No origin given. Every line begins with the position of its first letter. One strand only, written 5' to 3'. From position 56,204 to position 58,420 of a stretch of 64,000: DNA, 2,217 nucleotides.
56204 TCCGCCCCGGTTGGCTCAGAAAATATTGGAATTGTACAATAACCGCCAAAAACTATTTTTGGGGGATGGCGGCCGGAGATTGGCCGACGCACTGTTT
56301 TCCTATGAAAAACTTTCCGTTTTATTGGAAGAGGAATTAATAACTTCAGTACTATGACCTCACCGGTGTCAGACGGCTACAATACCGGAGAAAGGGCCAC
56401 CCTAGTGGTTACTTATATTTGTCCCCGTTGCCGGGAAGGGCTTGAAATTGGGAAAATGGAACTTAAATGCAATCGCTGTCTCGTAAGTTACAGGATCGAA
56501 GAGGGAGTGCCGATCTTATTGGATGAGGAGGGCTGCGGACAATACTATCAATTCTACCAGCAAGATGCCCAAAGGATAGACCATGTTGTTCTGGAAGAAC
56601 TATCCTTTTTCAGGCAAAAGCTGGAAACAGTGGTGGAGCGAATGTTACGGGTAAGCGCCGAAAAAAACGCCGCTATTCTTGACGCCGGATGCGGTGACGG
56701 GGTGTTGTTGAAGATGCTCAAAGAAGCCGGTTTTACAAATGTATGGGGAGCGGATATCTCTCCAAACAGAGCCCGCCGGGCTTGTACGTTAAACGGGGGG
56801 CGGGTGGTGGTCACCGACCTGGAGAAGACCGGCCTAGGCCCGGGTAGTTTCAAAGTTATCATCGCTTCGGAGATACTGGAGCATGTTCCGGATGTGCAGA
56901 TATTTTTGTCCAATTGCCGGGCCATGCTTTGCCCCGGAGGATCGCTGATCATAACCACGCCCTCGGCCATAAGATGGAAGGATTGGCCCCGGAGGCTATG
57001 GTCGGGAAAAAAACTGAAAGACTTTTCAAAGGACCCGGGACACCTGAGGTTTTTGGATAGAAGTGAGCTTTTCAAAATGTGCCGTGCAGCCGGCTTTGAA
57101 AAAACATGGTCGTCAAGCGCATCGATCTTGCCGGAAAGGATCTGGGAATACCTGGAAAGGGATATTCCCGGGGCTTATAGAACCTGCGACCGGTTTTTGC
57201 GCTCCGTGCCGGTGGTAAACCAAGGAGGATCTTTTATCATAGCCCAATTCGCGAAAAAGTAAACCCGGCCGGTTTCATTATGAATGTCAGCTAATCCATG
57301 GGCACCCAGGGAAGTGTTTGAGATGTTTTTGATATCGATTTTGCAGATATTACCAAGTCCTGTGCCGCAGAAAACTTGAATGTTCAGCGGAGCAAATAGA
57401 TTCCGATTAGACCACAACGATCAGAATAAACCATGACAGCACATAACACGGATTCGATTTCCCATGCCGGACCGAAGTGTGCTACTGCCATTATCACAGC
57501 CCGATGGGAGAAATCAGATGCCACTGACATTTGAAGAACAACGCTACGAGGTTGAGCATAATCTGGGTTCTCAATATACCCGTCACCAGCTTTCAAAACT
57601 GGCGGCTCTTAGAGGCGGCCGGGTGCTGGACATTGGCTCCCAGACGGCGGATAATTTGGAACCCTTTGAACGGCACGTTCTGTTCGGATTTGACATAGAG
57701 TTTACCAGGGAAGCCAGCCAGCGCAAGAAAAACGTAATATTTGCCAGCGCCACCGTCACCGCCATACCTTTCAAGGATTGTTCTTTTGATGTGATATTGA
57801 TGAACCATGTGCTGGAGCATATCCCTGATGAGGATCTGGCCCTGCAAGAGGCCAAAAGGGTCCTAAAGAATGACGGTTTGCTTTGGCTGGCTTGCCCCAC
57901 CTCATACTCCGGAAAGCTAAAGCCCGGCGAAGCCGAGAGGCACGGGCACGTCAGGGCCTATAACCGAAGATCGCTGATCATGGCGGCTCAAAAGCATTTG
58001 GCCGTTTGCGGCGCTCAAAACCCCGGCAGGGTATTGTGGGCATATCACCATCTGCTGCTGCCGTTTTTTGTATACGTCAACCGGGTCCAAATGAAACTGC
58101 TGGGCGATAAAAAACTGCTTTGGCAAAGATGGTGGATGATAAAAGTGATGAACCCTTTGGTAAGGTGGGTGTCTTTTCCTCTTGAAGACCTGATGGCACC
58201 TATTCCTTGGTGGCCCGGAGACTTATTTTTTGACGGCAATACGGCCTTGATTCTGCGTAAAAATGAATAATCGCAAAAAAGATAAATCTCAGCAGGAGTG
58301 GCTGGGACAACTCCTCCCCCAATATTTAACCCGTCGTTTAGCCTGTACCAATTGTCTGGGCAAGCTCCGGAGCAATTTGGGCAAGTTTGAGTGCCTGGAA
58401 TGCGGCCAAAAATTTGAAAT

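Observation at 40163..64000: Methyltransferase-dense surface-glycan locus: seven SAM MTases (three Trm112-zinc-ribbon fusions), two Wzx flippases, nine glycosyltransferases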

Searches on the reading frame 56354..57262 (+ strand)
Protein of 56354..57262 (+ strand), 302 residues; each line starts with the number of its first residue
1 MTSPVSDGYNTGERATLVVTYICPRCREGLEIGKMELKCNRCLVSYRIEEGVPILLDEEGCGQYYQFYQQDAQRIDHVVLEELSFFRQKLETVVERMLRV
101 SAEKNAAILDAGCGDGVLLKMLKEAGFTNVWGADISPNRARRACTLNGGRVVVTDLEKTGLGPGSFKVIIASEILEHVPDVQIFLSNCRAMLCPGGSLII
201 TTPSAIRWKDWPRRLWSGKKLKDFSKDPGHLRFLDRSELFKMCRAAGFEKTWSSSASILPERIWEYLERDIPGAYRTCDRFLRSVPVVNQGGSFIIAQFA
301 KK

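Call 4: search_protein_families(library=pfam, proteins=[window:56354-57262:+], max_evalue=0.01)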
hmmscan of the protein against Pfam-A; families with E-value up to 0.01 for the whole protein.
window:56354-57262:+ (302 aa): 8 families
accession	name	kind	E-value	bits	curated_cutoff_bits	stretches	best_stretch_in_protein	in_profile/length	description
PF13489.12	Methyltransf_23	-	3.3e-23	82.7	27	1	89-250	8-161/164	Methyltransferase domain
PF08241.18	Methyltransf_11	-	1.8e-17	64.2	21.2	1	109-200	1-95/95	Methyltransferase domain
PF08242.18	Methyltransf_12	-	1.3e-14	55.1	30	1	109-198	1-98/98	Methyltransferase domain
PF13649.12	Methyltransf_25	-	2e-14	54.5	27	1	108-196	1-97/97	Methyltransferase domain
PF13847.12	Methyltransf_31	-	4.9e-10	39.7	27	1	103-208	2-122/145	Methyltransferase domain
PF07021.18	MetW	-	3.9e-05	23.8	21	1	104-209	13-116/193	Methionine biosynthesis protein MetW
PF03291.22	mRNA_G-N7_MeTrfase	-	0.0022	17.6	26.6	0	181-206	161-186/315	mRNA (guanine-N(7))-methyltransferase domain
PF25272.1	VERL_C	-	0.0099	16.2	27.2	0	101-130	166-193/231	Vitelline envelope sperm lysin receptor, C-terminal domain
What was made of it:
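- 56354..57262 (+): M4: zinc knuckle (CPRC...CNRC, residues 23-42) plus Methyltransf_23. It sits in the variable MTase slot. Methyltransf_23 82.7 bits (call 4).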

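Call 9: search_protein_families(library=ncbifam, proteins=[window:56354-57262:+], max_evalue=0.01)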
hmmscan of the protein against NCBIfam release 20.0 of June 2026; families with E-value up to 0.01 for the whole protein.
window:56354-57262:+ (302 aa): 20 families
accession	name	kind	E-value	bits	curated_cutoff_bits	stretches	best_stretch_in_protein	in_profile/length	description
NF045667.1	MTase_DVU1556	equivalog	2.2e-15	56.7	155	1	96-252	13-164/213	DVU_1556 family methyltransferase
TIGR01983.1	UbiG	equivalog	2.9e-14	52.9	102.95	1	83-220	30-170/228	bifunctional 2-polyprenyl-6-hydroxyphenol methylase/3-demethylubiquinol 3-O-methyltransferase UbiG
TIGR02072.1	BioC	equivalog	1.2e-12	48.2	184.95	1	101-254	31-177/244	malonyl-ACP O-methyltransferase BioC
NF043040.1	corrin_prot_MT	hypoth_equivalog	7.8e-08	32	180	1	88-201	25-148/216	corrinoid protein-associated methyltransferase CpaM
TIGR02081.1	metW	equivalog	4.3e-07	29.7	189.5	1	103-208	12-115/194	methionine biosynthesis protein MetW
TIGR04074.1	bacter_Hen1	equivalog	3.5e-06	25.8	340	1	77-143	258-322/462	3' terminal RNA ribose 2'-O-methyltransferase Hen1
NF010703.0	PRK14103.1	equivalog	2.9e-05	23.6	320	1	85-204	10-128/256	trans-aconitate 2-methyltransferase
TIGR04345.1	ovoA_Cterm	equivalog_domain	4.1e-05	23.2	170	1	165-220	134-189/242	putative 4-mercaptohistidine N1-methyltransferase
NF041536.1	ArsM_DUF2284_UU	exception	9e-05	21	575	1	103-201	75-181/459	arsenite methyltransferase/DUF2284 domain selenoprotein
TIGR02021.1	BchM-ChlM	equivalog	0.00018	21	158.9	1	91-141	38-90/218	magnesium protoporphyrin IX methyltransferase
NF007610.0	PRK10258.1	equivalog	0.001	18.4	342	1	100-202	38-140/251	malonyl-ACP O-methyltransferase BioC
NF008300.0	PRK11088.1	equivalog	0.0017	17.9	303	0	84-141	65-126/272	23S rRNA (guanine(745)-N(1))-methyltransferase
NF045823.1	PthPhpthDimycoMt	equivalog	0.0017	17.6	300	1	112-201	78-167/256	phthiotriol/phenolphthiotriol dimycocerosates methyltransferase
TIGR03534.1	RF_mod_PrmC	equivalog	0.0021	17.5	199.1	1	89-139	72-124/253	peptide chain release factor N(5)-glutamine methyltransferase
NF002463.0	PRK01683.1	equivalog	0.0035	17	297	1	94-204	21-132/258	trans-aconitate 2-methyltransferase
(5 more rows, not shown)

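Call 19: find_homologous_proteins(query=window:56354-57259:+, max_evalue=0.00001)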
Query window:56354-57259:+ (302 aa): 15 proteins with E <= 0.00001 among 1279 candidates.
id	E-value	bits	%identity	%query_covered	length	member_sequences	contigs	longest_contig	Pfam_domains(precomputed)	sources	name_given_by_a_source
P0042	2.4e-167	574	100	83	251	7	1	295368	PF13847.13,PF13489.13,PF13649.13,PF08241.19,PF08242.19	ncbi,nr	ncbi:methyltransferase domain-containing protein [candidate division TA06 bacterium]|nr:methyltransf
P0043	5.1e-148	510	88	83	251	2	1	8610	PF13847.13,PF13489.13,PF13649.13,PF08241.19,PF08242.19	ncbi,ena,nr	ncbi:MAG TPA: hypothetical protein DCY27_13540 [Desulfobacterales bacterium]|nr:hypothetical protein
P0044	4.6e-13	67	35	52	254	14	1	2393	PF07021.19,PF13847.13,PF13489.13,PF08003.18,PF13649.13,PF08241.19,PF08242.19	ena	-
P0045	2.1e-11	62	30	40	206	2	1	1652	PF07021.19,PF13847.13,PF13489.13,PF08003.18,PF13649.13,PF08241.19,PF08242.19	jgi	-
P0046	1.0e-10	59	28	66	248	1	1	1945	PF13847.13,PF13489.13,PF13649.13,PF01209.25,PF08241.19,PF08242.19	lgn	-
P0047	8.2e-10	56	28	82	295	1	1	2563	PF07021.19,PF13847.13,PF13489.13,PF13649.13,PF08241.19,PF08242.19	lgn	-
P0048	6.1e-9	53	32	57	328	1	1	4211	PF13847.13,PF13489.13,PF08003.18,PF13649.13,PF22674.3,PF08241.19,PF08242.19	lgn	-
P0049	1.2e-8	53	33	47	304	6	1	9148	PF07021.19,PF13847.13,PF13489.13,PF13649.13,PF08241.19,PF08242.19,PF05401.17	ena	-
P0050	2.1e-8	52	27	86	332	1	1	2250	PF07021.19,PF13847.13,PF13489.13,PF13649.13,PF08241.19,PF08242.19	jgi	jgi:SAM-dependent methyltransferase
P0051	2.2e-7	48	29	84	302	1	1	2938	PF07021.19,PF13847.13,PF13489.13,PF13649.13,PF05219.18,PF08241.19,PF08242.19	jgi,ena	-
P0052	7.2e-7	47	26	72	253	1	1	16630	PF07021.19,PF13847.13,PF13489.13,PF13649.13,PF08241.19,PF08242.19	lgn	-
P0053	1.3e-6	46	26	79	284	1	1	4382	PF07021.19,PF13847.13,PF13489.13,PF13649.13,PF08241.19,PF08242.19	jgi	jgi:ubiquinone/menaquinone biosynthesis C-methylase UbiE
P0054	3.3e-6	44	28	75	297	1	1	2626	PF07021.19,PF13847.13,PF13489.13,PF13649.13,PF05219.18,PF08241.19,PF08242.19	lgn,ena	-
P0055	3.4e-6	44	30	60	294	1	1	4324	PF07021.19,PF13847.13,PF13489.13,PF13649.13,PF08241.19,PF08242.19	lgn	-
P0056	6.7e-6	43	27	67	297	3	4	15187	PF07021.19,PF13847.13,PF13489.13,PF13649.13,PF05219.18,PF01209.25,PF08241.19,PF08242.19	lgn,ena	-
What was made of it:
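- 56354..57262 (+): NCBI calls only 251 aa (call 19).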

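Call 20: find_encoding_contigs(protein=P0043, flank=10000, max_places=4)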
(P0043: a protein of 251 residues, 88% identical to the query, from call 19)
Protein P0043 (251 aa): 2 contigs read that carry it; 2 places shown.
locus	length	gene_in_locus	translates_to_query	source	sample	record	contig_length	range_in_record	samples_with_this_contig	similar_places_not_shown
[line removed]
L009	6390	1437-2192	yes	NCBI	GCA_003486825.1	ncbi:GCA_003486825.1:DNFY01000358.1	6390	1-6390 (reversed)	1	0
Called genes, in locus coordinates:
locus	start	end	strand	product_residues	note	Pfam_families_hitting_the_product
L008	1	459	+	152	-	?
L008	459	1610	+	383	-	PF13439:Glyco_transf_4, PF13579:Glyco_trans_4_4 (weak), PF20706:GT4-conflict, PF00534:Glycos_transf_1, PF13692:Glyco_trans_1_4, PF13524:Glyco_trans_1_2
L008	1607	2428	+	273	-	PF13489:Methyltransf_23, PF05175:MTS (weak), PF13847:Methyltransf_31, PF08241:Methyltransf_11, PF08242:Methyltransf_12, PF13649:Methyltransf_25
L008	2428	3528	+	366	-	PF13692:Glyco_trans_1_4, PF00534:Glycos_transf_1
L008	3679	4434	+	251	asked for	PF13489:Methyltransf_23, PF13847:Methyltransf_31, PF08241:Methyltransf_11, PF08242:Methyltransf_12, PF13649:Methyltransf_25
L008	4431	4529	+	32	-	-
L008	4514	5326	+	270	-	PF05050:Methyltransf_21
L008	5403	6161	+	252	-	PF13489:Methyltransf_23, PF01209:Ubie_methyltran, PF13847:Methyltransf_31, PF08241:Methyltransf_11, PF08242:Methyltransf_12, PF13649:Methyltransf_25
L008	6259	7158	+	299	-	PF01209:Ubie_methyltran (weak), PF08241:Methyltransf_11, PF08242:Methyltransf_12, PF13649:Methyltransf_25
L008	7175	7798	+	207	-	-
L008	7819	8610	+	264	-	?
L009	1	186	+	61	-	?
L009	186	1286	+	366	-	PF13692:Glyco_trans_1_4, PF00534:Glycos_transf_1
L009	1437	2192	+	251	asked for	PF13489:Methyltransf_23, PF13847:Methyltransf_31, PF08241:Methyltransf_11, PF08242:Methyltransf_12, PF13649:Methyltransf_25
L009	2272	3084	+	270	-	PF05050:Methyltransf_21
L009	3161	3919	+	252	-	PF13489:Methyltransf_23, PF01209:Ubie_methyltran, PF13847:Methyltransf_31, PF08241:Methyltransf_11, PF08242:Methyltransf_12, PF13649:Methyltransf_25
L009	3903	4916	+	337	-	PF01209:Ubie_methyltran (weak), PF08241:Methyltransf_11, PF08242:Methyltransf_12, PF13649:Methyltransf_25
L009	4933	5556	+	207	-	-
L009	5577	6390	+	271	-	PF00534:Glycos_transf_1 (weak)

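Call 72: search_protein_families(library=padloc, proteins=[window:56354-57259:+], max_evalue=0.001)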
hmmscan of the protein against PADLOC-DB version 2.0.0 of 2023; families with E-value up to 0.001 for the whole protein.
window:56354-57259:+ (302 aa): 3 families
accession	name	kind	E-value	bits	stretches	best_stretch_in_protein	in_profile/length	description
PDLC04134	mad2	-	2e-13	48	1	102-209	289-403/492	mads_2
PDLC03248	MTase_II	-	2.4e-07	27.9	1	92-136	17-62/521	Type II methyltransferase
PDLC03311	MTase_II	-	6.1e-05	19.9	1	108-155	45-91/464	Type II methyltransferase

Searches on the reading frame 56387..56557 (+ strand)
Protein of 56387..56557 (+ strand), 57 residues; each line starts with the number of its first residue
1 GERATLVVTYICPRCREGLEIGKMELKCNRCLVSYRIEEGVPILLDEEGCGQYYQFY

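Call 26: search_protein_families(library=pfam, proteins=[window:56387-56557:+], max_evalue=10)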
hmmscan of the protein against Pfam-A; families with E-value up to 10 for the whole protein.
seq(57 aa): 6 families
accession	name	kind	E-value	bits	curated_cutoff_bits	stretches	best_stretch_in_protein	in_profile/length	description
PF03966.22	Trm112p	-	0.0019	18.5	22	1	12-40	10-40/40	Trm112p-like protein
PF22191.2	IBR_1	-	0.077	13.3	27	1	11-35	5-31/47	IBR domain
PF13717.11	Zn_ribbon_4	-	0.15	12.5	30.3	1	24-39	1-16/36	zinc-ribbon domain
PF24441.1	DUF7560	-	0.2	11.8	27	1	9-21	5-17/44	Family of unknown function (DUF7560)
PF06827.20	zf-FPG_IleRS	-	0.28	11.5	21.3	1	9-16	21-28/30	Zinc finger found in FPG and IleRS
PF18439.7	zf_UBZ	-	0.53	10.4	25.6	1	9-20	2-13/32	Ubiquitin-Binding Zinc Finger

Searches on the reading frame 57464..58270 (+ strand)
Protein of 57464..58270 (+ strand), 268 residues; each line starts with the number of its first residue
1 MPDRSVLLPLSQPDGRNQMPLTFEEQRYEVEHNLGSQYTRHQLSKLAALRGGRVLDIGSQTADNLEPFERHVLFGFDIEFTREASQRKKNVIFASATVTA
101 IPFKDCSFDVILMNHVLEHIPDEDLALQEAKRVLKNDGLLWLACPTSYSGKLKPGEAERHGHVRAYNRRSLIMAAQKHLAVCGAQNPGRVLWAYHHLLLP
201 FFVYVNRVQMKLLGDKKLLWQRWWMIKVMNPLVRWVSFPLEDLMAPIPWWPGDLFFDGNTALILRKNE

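Call 4: search_protein_families(library=pfam, proteins=[window:57464-58270:+], max_evalue=0.01)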
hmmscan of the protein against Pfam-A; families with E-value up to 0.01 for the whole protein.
window:57464-58270:+ (268 aa): 6 families
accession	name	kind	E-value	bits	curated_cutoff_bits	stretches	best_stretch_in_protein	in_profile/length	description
PF13489.12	Methyltransf_23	-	9e-17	61.7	27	1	40-177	10-156/164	Methyltransferase domain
PF08241.18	Methyltransf_11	-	3.2e-15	57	21.2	1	55-141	1-94/95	Methyltransferase domain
PF13649.12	Methyltransf_25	-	7.3e-11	43.1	27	1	54-138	1-97/97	Methyltransferase domain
PF13847.12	Methyltransf_31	-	5.4e-10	39.6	27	1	81-143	44-110/145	Methyltransferase domain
PF08242.18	Methyltransf_12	-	8.9e-08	33.2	30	1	55-140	1-98/98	Methyltransferase domain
PF01209.24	Ubie_methyltran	-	2e-06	27.8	20.1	1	84-140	93-149/233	ubiE/COQ5 methyltransferase family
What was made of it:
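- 57518..58270 (+): M5: Methyltransf_23/11 methyltransferase. 61.7 and 57 bits (call 4).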

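Call 72: search_protein_families(library=padloc, proteins=[window:57518-58267:+], max_evalue=0.001)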
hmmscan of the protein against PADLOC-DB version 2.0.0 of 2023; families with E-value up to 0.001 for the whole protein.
window:57518-58267:+ (250 aa): 1 family
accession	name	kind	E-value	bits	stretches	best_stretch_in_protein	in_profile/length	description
PDLC04134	mad2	-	9.8e-07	25.9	1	35-132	294-402/492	mads_2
